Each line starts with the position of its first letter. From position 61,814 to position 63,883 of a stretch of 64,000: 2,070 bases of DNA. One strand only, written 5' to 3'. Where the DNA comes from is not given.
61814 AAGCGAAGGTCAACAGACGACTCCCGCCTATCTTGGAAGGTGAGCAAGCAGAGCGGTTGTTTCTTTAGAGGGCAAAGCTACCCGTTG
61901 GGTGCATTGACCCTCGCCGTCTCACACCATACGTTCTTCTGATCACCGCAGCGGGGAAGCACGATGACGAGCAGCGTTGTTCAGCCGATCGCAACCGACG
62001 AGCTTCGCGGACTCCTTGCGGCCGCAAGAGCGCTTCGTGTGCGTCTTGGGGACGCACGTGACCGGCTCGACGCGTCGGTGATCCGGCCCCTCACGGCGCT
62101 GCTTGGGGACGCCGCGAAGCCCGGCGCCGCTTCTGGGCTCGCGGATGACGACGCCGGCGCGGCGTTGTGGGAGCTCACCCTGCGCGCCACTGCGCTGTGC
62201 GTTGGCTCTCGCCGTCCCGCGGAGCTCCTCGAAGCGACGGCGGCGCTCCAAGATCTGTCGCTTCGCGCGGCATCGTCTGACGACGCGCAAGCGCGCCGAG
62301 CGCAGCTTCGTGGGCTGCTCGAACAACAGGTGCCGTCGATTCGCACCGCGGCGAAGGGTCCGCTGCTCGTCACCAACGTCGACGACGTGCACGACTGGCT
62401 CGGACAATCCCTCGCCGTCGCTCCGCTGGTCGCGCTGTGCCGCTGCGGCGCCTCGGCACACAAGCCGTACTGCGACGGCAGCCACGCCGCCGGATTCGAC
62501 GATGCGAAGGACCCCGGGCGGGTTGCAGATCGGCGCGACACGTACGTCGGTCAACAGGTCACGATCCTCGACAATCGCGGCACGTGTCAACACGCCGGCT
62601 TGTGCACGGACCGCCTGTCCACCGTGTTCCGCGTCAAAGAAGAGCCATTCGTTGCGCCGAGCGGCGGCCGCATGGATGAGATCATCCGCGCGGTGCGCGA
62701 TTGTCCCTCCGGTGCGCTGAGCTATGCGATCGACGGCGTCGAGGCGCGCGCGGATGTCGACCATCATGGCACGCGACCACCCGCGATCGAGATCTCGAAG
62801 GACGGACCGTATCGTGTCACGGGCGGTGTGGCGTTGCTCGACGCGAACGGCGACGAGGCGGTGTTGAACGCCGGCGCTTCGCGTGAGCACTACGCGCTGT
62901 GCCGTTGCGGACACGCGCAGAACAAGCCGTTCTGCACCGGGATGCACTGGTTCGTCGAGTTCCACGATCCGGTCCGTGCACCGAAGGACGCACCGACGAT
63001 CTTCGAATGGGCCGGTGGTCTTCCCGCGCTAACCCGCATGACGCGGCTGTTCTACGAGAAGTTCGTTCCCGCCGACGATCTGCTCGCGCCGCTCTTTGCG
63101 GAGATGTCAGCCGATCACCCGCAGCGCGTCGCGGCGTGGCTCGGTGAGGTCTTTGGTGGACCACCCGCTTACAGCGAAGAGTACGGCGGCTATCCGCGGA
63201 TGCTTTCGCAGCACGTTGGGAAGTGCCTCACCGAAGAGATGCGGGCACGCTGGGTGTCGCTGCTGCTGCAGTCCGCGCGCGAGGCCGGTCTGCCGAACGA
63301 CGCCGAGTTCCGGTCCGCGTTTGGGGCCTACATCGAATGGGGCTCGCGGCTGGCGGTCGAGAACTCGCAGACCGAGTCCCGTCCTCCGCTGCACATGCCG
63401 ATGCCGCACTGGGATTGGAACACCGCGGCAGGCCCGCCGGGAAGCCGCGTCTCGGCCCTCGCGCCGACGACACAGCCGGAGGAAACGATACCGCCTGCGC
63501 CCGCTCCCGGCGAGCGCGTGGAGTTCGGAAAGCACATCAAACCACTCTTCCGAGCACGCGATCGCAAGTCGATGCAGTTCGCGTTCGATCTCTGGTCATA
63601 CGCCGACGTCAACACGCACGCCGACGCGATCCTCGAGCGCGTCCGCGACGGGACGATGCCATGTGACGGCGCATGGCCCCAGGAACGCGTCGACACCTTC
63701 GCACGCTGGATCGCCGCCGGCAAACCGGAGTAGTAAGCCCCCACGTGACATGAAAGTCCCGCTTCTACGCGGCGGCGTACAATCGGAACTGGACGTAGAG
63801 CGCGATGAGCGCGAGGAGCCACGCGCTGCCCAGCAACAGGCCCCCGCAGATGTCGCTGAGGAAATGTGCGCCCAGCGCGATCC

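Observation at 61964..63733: Single polypeptide combining two CDGSH sites, a 4Fe-4S-like site, a truncated haemoglobin and an unknown Cys-containing C-terminal domain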

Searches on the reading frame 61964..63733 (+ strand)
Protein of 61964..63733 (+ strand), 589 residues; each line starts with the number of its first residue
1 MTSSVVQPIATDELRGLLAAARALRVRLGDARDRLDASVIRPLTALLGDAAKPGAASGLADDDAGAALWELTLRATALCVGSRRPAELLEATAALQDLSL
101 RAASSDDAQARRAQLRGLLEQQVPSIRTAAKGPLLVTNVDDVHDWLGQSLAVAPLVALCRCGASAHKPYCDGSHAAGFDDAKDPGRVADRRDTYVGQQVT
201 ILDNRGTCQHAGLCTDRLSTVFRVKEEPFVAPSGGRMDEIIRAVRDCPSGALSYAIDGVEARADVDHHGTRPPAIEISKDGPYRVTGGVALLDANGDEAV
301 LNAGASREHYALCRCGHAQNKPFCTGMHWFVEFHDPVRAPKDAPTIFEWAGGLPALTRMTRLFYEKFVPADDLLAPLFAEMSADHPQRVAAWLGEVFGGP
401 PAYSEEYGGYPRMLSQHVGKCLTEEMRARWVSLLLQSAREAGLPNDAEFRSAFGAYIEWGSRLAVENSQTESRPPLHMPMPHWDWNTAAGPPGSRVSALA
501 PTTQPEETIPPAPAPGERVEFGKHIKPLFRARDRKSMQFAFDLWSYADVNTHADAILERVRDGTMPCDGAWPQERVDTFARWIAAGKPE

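Call 3: search_protein_families(library=pfam, proteins=[window:61964-63733:+], max_evalue=1)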
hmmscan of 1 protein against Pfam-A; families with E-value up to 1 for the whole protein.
window:61964-63733:+ (589 aa): 3 families
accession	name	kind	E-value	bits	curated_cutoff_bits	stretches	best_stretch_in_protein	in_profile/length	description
PF09360.15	zf-CDGSH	-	1.1e-29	102.8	29.5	2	280-329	1-48/48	Iron-binding zinc finger CDGSH type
PF06902.16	Fer4_19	-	8.2e-18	64.6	24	1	194-255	1-62/64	Divergent 4Fe-4S mono-cluster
PF01152.27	Bac_globin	-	9e-10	39.2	21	1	345-442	1-99/121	Bacterial-like globin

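Call 4: search_protein_families(library=ncbifam, proteins=[window:61964-63733:+], max_evalue=1)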
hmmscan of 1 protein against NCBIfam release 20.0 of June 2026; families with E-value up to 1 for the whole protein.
window:61964-63733:+ (589 aa): 0 families

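Call 5: find_homologous_proteins(query=window:61964-63730:+)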
Query window:61964-63730:+ (589 aa): 2435 proteins with E <= 0.001 among 8000 candidates; the best 120 are listed.
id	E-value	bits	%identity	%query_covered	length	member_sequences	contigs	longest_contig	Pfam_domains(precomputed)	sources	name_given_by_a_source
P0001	0.0e+0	1356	100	100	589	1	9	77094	PF01152.28,PF06902.17,PF09360.16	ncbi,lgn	-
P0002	0.0e+0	1110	82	100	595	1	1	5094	PF01152.28,PF06902.17,PF09360.16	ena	-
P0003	0.0e+0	1060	78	100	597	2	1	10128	PF01152.28,PF06902.17,PF09360.16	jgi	jgi:CDGSH-type Zn-finger protein/truncated hemoglobin YjbI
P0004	0.0e+0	1047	77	100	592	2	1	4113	PF01152.28,PF06902.17,PF09360.16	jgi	jgi:CDGSH-type Zn-finger protein/truncated hemoglobin YjbI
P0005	0.0e+0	1035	76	100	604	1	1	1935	PF01152.28,PF06902.17,PF09360.16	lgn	-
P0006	1.6e-298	1009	74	100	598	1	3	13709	PF01152.28,PF06902.17,PF09360.16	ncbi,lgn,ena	-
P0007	4.1e-298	1008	74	100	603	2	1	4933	PF01152.28,PF06902.17,PF09360.16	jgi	-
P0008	7.8e-298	1007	74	100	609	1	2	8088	PF01152.28,PF06902.17,PF09360.16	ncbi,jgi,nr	ncbi:MAG: CDGSH iron-sulfur domain-containing protein [Candidatus Eremiobacteraeota bacterium]|nr:CD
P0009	1.5e-294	996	73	100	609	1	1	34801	PF01152.28,PF06902.17,PF09360.16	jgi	jgi:CDGSH-type Zn-finger protein/truncated hemoglobin YjbI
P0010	2.5e-294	996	72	100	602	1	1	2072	PF01152.28,PF06902.17,PF09360.16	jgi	jgi:CDGSH-type Zn-finger protein/truncated hemoglobin YjbI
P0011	7.5e-290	981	72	100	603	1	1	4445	PF01152.28,PF06902.17,PF09360.16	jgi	jgi:CDGSH-type Zn-finger protein/truncated hemoglobin YjbI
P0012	1.6e-289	980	71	100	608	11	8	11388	PF01152.28,PF06902.17,PF09360.16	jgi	jgi:CDGSH-type Zn-finger protein/truncated hemoglobin YjbI/ferredoxin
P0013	2.2e-289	979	72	100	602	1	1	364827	PF01152.28,PF06902.17,PF09360.16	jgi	jgi:CDGSH-type Zn-finger protein/truncated hemoglobin YjbI/ferredoxin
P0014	2.7e-289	979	72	100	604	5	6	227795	PF01152.28,PF06902.17,PF09360.16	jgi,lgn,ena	jgi:CDGSH-type Zn-finger protein/truncated hemoglobin YjbI/ferredoxin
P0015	1.3e-288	977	73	98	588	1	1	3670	PF01152.28,PF06902.17,PF09360.16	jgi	jgi:CDGSH-type Zn-finger protein/truncated hemoglobin YjbI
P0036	7.0e-263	892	70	99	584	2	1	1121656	PF01152.28,PF06902.17,PF09360.16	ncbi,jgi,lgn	ncbi:MAG TPA: CDGSH iron-sulfur domain-containing protein [Candidatus Baltobacteraceae bacterium]|jg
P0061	6.5e-253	859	66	98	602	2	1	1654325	PF01152.28,PF06902.17,PF09360.16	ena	-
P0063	7.7e-252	855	68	97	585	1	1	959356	PF01152.28,PF06902.17,PF09360.16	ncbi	-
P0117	1.3e-246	838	66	94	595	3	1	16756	PF01152.28,PF06902.17,PF09360.16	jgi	jgi:CDGSH-type Zn-finger protein/truncated hemoglobin YjbI/soluble cytochrome b562/ferredoxin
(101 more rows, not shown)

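Call 6: search_solved_structures(query=window:61964-63730:+, max_evalue=1, show_alignments=3)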
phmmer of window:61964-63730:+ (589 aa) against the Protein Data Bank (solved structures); distinct sequences matched with E-value up to 1: 31.
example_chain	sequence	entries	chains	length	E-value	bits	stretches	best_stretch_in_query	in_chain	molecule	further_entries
2bmm_A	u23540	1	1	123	5.4e-10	41.6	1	345-448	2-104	THERMOSTABLE HEMOGLOBIN FROM THERMOBIFIDA FUSCA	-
5d1v_A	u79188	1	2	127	9.8e-10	40.8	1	343-452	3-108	Globin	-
4uzv_A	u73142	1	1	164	1.1e-09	40.6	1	342-476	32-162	HEMOGLOBIN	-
1ux8_A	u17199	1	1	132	8.7e-09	37.6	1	352-473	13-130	YJBI PROTEIN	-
3tbm_A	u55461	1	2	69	4.4e-08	35.3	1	275-334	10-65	Putative uncharacterized protein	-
2bkm_A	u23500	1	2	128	3e-07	32.5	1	344-447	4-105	TRUNCATED HEMOGLOBIN FROM GEOBACILLUS STEAROTHERMOPHILUS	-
5v3t_A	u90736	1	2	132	8.5e-06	27.7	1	342-444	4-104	Globin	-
5v3v_A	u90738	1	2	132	7.9e-05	24.5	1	342-444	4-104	Globin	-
4nk1_A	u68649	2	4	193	0.00024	23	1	306-480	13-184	Hemoglobin-like protein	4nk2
4xdi_A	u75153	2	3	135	0.00035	22.4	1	343-416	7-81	Chlamydomonas reinhardtii THB1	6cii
5v3u_A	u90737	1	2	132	0.00041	22.2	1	342-443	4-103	Globin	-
3tbo_A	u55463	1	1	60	0.0007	21.4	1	156-178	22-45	Zinc finger, CDGSH-type domain protein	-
1ngk_A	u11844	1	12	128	0.0018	20.1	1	346-458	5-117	Hemoglobin-like protein HbO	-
4c0n_A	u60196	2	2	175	0.0056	18.4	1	347-450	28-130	2-ON-2 HEMOGLOBIN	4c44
2xyk_A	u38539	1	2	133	0.0057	18.4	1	343-458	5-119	2-ON-2 HEMOGLOBIN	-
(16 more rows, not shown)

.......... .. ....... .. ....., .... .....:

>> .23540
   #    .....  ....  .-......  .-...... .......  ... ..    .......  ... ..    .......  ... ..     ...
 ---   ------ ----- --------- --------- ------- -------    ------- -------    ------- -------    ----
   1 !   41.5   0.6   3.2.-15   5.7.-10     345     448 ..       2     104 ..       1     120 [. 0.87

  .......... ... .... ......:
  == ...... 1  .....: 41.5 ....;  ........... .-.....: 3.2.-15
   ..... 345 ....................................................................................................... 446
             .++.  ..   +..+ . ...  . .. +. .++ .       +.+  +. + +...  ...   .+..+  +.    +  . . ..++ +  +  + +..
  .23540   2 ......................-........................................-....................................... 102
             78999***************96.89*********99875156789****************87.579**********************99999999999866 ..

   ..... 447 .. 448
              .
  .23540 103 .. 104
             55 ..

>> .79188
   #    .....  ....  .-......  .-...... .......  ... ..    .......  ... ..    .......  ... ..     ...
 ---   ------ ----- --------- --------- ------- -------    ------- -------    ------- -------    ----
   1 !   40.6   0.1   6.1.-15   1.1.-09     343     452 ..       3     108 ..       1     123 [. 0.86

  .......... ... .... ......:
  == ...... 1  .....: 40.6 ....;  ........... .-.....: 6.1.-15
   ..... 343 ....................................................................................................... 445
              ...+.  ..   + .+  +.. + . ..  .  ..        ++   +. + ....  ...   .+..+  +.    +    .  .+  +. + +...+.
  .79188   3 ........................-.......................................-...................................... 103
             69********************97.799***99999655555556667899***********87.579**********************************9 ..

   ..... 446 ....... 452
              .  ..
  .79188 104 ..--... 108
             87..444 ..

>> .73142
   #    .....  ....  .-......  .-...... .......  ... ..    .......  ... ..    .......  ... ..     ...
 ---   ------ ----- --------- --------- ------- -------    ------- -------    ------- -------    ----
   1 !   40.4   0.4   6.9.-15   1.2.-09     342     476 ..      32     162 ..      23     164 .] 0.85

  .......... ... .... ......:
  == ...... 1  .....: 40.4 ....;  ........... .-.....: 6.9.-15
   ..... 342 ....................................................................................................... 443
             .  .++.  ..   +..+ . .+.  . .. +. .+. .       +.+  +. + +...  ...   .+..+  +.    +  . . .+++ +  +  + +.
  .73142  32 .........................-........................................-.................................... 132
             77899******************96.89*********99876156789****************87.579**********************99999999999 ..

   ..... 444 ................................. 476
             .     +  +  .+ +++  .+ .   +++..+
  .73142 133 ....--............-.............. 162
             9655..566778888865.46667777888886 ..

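Call 12: find_encoding_contigs(protein=window:61964-63733:+, flank=10000, max_places=4)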
Protein window:61964-63733:+ (589 aa): 9 contigs read that carry it; 4 places shown.
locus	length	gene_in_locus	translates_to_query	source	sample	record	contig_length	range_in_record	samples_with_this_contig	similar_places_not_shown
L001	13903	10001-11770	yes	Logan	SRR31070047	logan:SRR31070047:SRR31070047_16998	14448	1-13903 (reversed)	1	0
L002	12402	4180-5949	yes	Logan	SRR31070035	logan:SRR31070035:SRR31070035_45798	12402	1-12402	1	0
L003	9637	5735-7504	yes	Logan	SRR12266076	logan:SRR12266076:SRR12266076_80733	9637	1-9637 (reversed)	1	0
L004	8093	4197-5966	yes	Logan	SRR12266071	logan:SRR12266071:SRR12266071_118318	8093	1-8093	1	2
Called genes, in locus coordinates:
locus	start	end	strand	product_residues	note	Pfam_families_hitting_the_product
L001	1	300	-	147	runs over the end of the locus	-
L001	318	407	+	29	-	-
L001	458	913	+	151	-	-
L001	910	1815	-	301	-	PF02678:Pirin, PF05726:Pirin_C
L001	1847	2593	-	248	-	PF00491:Arginase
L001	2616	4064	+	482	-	PF00005:ABC_tran, PF02463:SMC_N (faint), PF13555:AAA_29 (faint), PF13191:AAA_16 (faint), PF13401:AAA_22 (faint), PF13476:AAA_23 (faint), PF13304:AAA_21, PF00005:ABC_tran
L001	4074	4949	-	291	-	PF02567:PhzC-PhzF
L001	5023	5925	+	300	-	PF00781:DAGK_cat, PF19279:YegS_C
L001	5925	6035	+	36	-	-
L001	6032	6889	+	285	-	PF00561:Abhydrolase_1, PF12146:Hydrolase_4 (faint), PF12697:Abhydrolase_6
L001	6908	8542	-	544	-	PF07519:Tannase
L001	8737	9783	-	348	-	PF20067:SSL_N (faint), PF01436:NHL (faint), PF06739:SBBP (faint)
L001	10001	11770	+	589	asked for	PF09360:zf-CDGSH, PF06902:Fer4_19, PF09360:zf-CDGSH, PF01152:Bac_globin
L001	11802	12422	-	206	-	PF01569:PAP2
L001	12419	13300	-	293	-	PF00781:DAGK_cat, PF01513:NAD_kinase (weak), PF19279:YegS_C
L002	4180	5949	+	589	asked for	PF09360:zf-CDGSH, PF06902:Fer4_19, PF09360:zf-CDGSH, PF01152:Bac_globin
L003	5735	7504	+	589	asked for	PF09360:zf-CDGSH, PF06902:Fer4_19, PF09360:zf-CDGSH, PF01152:Bac_globin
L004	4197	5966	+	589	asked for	PF09360:zf-CDGSH, PF06902:Fer4_19, PF09360:zf-CDGSH, PF01152:Bac_globin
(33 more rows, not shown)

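Call 23: find_encoding_contigs(protein=P0036, flank=8000, max_places=2)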
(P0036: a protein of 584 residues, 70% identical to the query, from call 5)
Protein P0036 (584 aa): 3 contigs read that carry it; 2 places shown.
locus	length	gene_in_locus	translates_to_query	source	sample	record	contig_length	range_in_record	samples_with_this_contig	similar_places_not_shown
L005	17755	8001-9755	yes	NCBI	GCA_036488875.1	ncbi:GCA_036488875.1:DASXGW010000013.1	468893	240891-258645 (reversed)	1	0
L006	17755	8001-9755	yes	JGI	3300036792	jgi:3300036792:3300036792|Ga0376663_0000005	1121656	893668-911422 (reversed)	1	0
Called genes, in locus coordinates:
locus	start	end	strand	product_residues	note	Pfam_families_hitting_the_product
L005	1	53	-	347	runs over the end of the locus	-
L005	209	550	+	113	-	-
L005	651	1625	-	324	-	PF08240:ADH_N, PF00107:ADH_zinc_N, PF13602:ADH_zinc_N_2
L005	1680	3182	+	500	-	PF00171:Aldedh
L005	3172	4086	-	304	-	PF02558:ApbA, PF08546:ApbA_C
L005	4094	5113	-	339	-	PF24298:DUF7482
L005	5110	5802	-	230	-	PF08534:Redoxin, PF00578:AhpC-TSA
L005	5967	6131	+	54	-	-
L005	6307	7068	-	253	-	PF23441:SDR (weak), PF00106:adh_short, PF01370:Epimerase (weak), PF08659:KR, PF13561:adh_short_C2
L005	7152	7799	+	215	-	PF00440:TetR_N, PF16925:TetR_C_13, PF21993:TetR_C_13_2, PF13977:TetR_C_6 (weak)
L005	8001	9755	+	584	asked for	PF09360:zf-CDGSH, PF06902:Fer4_19, PF09360:zf-CDGSH, PF01152:Bac_globin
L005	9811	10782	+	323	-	-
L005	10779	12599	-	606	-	PF20703:nSTAND1 (faint), PF00005:ABC_tran, PF02463:SMC_N (faint), PF13191:AAA_16 (faint), PF12848:ABC_tran_Xtn, PF00005:ABC_tran, PF13555:AAA_29 (weak), PF16326:ABC_tran_CTD, +5 more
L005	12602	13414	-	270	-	-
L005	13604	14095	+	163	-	-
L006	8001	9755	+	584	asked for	PF09360:zf-CDGSH, PF06902:Fer4_19, PF09360:zf-CDGSH, PF01152:Bac_globin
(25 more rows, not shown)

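Call 24: find_encoding_contigs(protein=P0061, flank=8000, max_places=2)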
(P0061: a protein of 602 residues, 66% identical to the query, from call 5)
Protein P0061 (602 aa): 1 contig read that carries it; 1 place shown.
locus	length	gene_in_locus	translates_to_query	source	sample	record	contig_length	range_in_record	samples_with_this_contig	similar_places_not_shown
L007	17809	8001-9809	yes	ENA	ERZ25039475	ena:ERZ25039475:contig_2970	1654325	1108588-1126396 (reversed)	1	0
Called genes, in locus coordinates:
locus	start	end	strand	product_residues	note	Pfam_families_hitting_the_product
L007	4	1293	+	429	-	PF07690:MFS_1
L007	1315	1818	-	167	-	-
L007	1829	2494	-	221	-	PF00072:Response_reg, PF00196:GerE, PF08281:Sigma70_r4_2 (weak)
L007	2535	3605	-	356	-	PF23539:DUF7134, PF07730:HisKA_3, PF02518:HATPase_c (weak)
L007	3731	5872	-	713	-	PF03176:MMPL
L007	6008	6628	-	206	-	-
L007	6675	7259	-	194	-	PF01872:RibD_C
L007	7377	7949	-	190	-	PF12802:MarR_2, PF01047:MarR, PF13463:HTH_27 (faint)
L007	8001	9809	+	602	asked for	PF09360:zf-CDGSH, PF06902:Fer4_19, PF09360:zf-CDGSH, PF01152:Bac_globin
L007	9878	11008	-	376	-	-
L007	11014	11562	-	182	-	PF01663:Phosphodiest (weak)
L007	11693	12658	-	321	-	PF20434:BD-FAE, PF07859:Abhydrolase_3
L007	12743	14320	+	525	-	PF00479:G6PD_N, PF02781:G6PD_C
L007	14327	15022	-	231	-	PF00440:TetR_N, PF02909:TetR_C_1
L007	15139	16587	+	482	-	PF07690:MFS_1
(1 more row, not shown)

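Call 26: find_encoding_contigs(protein=P0063, flank=8000, max_places=1)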
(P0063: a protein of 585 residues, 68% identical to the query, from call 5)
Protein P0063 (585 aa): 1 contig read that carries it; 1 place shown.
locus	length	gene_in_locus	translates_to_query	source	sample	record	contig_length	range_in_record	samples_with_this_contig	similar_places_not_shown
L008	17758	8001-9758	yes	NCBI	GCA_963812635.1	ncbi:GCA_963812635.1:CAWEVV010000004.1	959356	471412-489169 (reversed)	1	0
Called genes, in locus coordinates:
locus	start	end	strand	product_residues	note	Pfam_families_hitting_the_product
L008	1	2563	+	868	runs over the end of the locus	PF13191:AAA_16, PF13401:AAA_22 (faint), PF08281:Sigma70_r4_2 (weak), PF00196:GerE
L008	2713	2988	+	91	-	-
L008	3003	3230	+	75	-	-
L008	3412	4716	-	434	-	PF02012:BNR (faint), PF14870:PSII_BNR (faint), PF15902:Sortilin-Vps10 (weak)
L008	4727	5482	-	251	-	PF14870:PSII_BNR (faint)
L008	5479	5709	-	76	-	-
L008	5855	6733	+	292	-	PF01522:Polysacc_deac_1, PF11959:DUF3473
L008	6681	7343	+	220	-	PF13489:Methyltransf_23, PF05175:MTS (weak), PF13847:Methyltransf_31, PF08241:Methyltransf_11, PF08242:Methyltransf_12, PF13649:Methyltransf_25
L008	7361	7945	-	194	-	PF01047:MarR, PF12802:MarR_2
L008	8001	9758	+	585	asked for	PF09360:zf-CDGSH, PF06902:Fer4_19, PF09360:zf-CDGSH, PF01152:Bac_globin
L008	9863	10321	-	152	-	PF02627:CMD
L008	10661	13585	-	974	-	PF13191:AAA_16, PF00196:GerE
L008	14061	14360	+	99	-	-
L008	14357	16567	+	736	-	PF03176:MMPL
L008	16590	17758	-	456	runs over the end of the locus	PF00392:GntR, PF00155:Aminotran_1_2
